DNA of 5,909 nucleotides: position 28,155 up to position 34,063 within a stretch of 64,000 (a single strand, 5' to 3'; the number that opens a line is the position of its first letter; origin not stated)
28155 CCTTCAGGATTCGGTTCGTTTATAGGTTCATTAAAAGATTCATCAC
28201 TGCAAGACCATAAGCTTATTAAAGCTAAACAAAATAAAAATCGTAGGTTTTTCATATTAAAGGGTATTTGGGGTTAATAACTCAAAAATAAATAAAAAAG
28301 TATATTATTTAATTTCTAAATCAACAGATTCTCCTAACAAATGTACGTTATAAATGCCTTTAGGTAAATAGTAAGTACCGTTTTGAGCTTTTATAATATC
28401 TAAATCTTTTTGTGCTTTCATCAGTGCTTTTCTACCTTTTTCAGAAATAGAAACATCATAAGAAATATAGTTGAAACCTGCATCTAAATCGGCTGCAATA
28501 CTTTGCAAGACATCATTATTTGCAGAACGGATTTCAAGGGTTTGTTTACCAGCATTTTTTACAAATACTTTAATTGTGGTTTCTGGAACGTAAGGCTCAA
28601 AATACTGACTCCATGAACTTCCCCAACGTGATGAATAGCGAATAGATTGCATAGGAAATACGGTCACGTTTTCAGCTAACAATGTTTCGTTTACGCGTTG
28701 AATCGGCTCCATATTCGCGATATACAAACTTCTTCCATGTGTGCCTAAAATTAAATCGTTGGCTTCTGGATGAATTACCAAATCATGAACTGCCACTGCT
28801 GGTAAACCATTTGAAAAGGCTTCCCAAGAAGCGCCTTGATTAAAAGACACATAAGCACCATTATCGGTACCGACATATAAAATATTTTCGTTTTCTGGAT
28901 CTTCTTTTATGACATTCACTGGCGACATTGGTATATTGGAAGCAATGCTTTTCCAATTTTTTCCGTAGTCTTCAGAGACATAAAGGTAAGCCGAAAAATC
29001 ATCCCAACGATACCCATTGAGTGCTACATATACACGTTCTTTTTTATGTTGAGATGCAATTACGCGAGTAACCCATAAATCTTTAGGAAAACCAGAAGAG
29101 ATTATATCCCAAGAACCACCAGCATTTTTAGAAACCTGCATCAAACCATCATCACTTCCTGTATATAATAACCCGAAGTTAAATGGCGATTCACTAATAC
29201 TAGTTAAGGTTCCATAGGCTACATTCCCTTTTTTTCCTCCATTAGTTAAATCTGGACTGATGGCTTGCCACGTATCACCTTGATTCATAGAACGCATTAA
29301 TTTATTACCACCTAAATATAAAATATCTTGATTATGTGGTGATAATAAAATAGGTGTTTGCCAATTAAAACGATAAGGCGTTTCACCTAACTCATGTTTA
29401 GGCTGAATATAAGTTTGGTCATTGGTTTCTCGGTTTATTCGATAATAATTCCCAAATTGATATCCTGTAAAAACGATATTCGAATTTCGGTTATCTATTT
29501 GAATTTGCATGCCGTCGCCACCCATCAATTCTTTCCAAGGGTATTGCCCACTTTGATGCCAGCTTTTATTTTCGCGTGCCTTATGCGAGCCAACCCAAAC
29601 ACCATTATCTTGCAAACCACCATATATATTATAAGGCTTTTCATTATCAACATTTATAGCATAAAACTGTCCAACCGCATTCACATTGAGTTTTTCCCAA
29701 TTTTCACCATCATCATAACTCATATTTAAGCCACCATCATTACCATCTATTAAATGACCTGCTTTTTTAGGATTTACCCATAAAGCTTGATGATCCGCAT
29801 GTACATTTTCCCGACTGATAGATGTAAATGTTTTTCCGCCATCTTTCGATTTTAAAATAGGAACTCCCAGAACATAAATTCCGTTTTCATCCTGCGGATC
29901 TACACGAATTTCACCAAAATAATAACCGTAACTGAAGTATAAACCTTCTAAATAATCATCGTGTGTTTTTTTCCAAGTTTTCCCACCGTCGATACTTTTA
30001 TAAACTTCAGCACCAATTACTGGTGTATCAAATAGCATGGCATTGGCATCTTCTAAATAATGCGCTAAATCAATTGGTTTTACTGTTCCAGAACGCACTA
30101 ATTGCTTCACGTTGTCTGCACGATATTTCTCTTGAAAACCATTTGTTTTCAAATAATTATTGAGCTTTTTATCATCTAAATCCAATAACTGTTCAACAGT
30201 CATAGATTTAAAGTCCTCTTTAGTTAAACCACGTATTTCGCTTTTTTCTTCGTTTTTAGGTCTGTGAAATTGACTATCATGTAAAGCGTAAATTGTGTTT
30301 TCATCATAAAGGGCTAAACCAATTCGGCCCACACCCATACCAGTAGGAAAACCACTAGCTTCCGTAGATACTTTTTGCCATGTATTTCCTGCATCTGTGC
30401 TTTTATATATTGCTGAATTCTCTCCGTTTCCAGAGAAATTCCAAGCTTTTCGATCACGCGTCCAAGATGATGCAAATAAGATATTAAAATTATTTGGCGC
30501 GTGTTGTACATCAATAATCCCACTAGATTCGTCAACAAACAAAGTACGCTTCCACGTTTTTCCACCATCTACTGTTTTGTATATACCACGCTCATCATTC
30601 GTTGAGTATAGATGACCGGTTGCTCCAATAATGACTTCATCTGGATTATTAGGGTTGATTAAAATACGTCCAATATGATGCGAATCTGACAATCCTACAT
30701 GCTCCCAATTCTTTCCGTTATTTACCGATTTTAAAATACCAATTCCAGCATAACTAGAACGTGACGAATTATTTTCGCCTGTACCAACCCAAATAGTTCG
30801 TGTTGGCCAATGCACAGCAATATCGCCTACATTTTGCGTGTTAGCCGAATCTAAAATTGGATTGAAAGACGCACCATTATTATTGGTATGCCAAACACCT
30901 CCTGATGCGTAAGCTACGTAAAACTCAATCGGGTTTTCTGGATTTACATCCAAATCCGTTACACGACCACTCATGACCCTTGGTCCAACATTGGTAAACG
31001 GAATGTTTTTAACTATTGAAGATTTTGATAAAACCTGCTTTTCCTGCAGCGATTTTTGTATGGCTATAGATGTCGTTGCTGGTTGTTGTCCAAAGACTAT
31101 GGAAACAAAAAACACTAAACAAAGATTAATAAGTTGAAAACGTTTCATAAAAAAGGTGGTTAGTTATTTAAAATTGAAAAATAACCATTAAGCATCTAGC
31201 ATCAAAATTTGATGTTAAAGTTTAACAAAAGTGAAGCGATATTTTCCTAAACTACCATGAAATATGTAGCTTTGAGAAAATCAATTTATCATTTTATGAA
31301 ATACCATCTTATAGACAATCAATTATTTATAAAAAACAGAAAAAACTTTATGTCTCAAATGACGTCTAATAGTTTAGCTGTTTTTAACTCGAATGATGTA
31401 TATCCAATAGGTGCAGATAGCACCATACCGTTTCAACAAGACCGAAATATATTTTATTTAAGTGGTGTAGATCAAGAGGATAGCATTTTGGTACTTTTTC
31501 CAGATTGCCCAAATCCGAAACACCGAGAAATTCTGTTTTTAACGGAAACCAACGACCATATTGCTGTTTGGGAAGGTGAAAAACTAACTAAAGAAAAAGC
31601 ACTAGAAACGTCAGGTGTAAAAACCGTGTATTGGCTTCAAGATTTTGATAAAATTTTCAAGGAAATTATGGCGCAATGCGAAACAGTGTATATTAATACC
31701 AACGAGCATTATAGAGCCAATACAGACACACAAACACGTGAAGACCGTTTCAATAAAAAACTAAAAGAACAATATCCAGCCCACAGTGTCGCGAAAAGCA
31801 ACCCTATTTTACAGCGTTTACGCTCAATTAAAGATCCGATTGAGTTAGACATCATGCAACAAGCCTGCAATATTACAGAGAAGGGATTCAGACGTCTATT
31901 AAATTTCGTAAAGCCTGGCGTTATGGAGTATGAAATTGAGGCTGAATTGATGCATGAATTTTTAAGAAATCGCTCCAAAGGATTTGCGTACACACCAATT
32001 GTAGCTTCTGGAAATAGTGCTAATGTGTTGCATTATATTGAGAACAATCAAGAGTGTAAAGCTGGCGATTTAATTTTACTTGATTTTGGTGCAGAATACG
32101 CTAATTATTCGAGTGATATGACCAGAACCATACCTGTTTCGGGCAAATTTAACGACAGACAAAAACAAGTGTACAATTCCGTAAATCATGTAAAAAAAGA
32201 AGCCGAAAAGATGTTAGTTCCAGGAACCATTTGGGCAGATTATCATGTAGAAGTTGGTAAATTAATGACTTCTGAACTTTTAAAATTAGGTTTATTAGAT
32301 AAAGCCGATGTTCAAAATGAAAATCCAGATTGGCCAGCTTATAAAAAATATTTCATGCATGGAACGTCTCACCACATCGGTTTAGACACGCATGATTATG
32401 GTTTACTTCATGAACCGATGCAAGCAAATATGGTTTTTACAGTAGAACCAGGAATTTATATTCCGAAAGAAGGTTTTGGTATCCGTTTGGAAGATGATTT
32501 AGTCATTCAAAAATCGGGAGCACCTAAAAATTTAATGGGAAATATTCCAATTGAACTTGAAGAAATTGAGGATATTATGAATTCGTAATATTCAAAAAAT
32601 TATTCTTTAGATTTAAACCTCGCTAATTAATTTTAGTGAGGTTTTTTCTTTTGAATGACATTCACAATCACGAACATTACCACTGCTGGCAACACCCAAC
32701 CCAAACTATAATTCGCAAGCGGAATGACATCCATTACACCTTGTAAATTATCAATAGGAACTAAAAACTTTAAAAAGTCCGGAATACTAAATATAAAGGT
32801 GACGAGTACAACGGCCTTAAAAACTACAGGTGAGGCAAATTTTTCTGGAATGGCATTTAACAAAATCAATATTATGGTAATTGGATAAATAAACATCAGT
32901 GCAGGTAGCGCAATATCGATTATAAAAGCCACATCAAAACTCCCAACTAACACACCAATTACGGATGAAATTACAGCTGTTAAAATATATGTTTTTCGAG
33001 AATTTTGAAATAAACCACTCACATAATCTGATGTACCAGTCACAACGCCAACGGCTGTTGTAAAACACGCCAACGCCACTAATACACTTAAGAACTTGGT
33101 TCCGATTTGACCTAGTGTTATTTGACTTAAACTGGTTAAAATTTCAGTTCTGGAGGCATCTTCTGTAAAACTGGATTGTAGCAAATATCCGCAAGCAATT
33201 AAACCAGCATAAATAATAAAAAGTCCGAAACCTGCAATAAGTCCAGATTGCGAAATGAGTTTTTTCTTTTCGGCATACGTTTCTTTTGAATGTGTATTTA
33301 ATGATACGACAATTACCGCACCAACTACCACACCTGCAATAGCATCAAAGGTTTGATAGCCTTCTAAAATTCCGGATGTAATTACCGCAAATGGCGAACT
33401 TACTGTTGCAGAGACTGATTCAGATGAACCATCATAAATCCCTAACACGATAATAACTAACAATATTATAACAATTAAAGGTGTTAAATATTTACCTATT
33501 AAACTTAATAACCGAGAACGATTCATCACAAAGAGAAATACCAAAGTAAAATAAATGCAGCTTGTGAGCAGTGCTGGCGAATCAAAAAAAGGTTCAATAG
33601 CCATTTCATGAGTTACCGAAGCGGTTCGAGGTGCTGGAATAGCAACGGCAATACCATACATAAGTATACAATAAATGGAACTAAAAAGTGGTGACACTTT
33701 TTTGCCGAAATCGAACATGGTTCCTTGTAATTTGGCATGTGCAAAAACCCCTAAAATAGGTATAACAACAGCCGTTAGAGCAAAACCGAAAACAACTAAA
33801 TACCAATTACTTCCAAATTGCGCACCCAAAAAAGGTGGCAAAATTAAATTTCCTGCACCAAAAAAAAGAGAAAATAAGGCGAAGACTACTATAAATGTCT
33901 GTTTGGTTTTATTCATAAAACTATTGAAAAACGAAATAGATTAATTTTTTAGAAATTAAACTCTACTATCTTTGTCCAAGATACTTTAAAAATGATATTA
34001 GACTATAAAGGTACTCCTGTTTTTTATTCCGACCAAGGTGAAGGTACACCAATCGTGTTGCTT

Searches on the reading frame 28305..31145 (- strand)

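Call 98: search_protein_families(library=ncbifam, proteins=[window:28305-31145:-], max_evalue=0.00001)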
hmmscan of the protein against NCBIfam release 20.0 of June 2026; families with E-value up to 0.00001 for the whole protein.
window:28305-31145:- (946 aa): 2 families
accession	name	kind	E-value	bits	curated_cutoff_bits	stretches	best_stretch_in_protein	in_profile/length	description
NF045728.1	glycosyl_F510_1955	equivalog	1.2e-35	123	175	3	382-533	75-214/246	F510_1955 family glycosylhydrolase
NF010237.0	PRK13684.1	equivalog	5e-11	42.2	326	0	380-498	67-179/334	photosynthesis system II assembly factor Ycf48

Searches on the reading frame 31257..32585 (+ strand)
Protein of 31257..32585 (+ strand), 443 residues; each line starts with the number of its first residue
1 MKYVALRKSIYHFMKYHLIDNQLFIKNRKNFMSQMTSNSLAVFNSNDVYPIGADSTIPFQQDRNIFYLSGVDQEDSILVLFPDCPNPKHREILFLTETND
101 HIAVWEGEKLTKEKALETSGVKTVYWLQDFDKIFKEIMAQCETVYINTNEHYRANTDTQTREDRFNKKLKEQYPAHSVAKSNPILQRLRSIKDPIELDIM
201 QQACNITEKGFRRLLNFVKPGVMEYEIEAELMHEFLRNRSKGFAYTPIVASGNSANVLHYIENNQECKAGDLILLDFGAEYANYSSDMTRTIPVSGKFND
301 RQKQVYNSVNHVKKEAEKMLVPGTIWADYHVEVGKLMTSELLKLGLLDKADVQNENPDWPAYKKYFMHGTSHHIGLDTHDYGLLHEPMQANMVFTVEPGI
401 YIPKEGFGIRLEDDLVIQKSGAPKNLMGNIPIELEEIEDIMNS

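Call 98: search_protein_families(library=ncbifam, proteins=[window:31257-32585:+], max_evalue=0.00001)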
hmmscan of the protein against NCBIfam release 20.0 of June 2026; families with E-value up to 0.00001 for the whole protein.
window:31257-32585:+ (443 aa): 10 families
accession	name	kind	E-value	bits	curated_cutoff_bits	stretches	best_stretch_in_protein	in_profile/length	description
NF008131.0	PRK10879.1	equivalog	2.1e-78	264.1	465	1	20-442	2-433/438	Xaa-Pro aminopeptidase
NF040821.1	dipep_PepQ_Arch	equivalog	1.8e-36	125.8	630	2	110-324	54-254/346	Xaa-Pro dipeptidase PepQ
NF007310.0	PRK09795.1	equivalog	1.1e-32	113.3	393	2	185-312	121-248/361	aminopeptidase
NF010133.0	PRK13607.1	equivalog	2.3e-28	99.3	339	1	28-382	19-349/443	Xaa-Pro dipeptidase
NF038259.1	ectoine_DoeA_2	exception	4.1e-15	55.4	575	1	168-338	130-299/386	ectoine hydrolase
NF011720.0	PRK15173.1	subfamily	4.9e-11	42.2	420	1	175-421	99-328/343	peptidase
NF011173.0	PRK14575.1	equivalog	6.7e-11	41.8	850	1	174-421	161-391/406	putative peptidase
NF011174.0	PRK14576.1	subfamily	4.6e-10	38.9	487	1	174-324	160-308/405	putative endopeptidase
TIGR00500.1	met_pdase_I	equivalog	9e-10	38.5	171.35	1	191-326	3-142/247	type I methionyl aminopeptidase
TIGR02993.1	ectoine_eutD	equivalog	3.8e-08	32.8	613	1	169-294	136-265/391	ectoine hydrolase DoeA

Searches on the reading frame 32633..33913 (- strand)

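Call 98: search_protein_families(library=ncbifam, proteins=[window:32633-33913:-], max_evalue=0.00001)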
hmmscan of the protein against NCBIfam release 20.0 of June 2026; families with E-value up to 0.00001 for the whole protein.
window:32633-33913:- (426 aa): 2 families
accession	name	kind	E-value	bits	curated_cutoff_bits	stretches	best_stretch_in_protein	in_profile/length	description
TIGR00796.1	livcs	equivalog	3.2e-75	253.7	243.4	1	11-409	2-405/405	branched-chain amino acid transport system II carrier protein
NF011962.0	PRK15433.1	equivalog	7.9e-47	160.3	790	1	5-419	9-425/439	branched-chain amino acid transporter carrier protein BrnQ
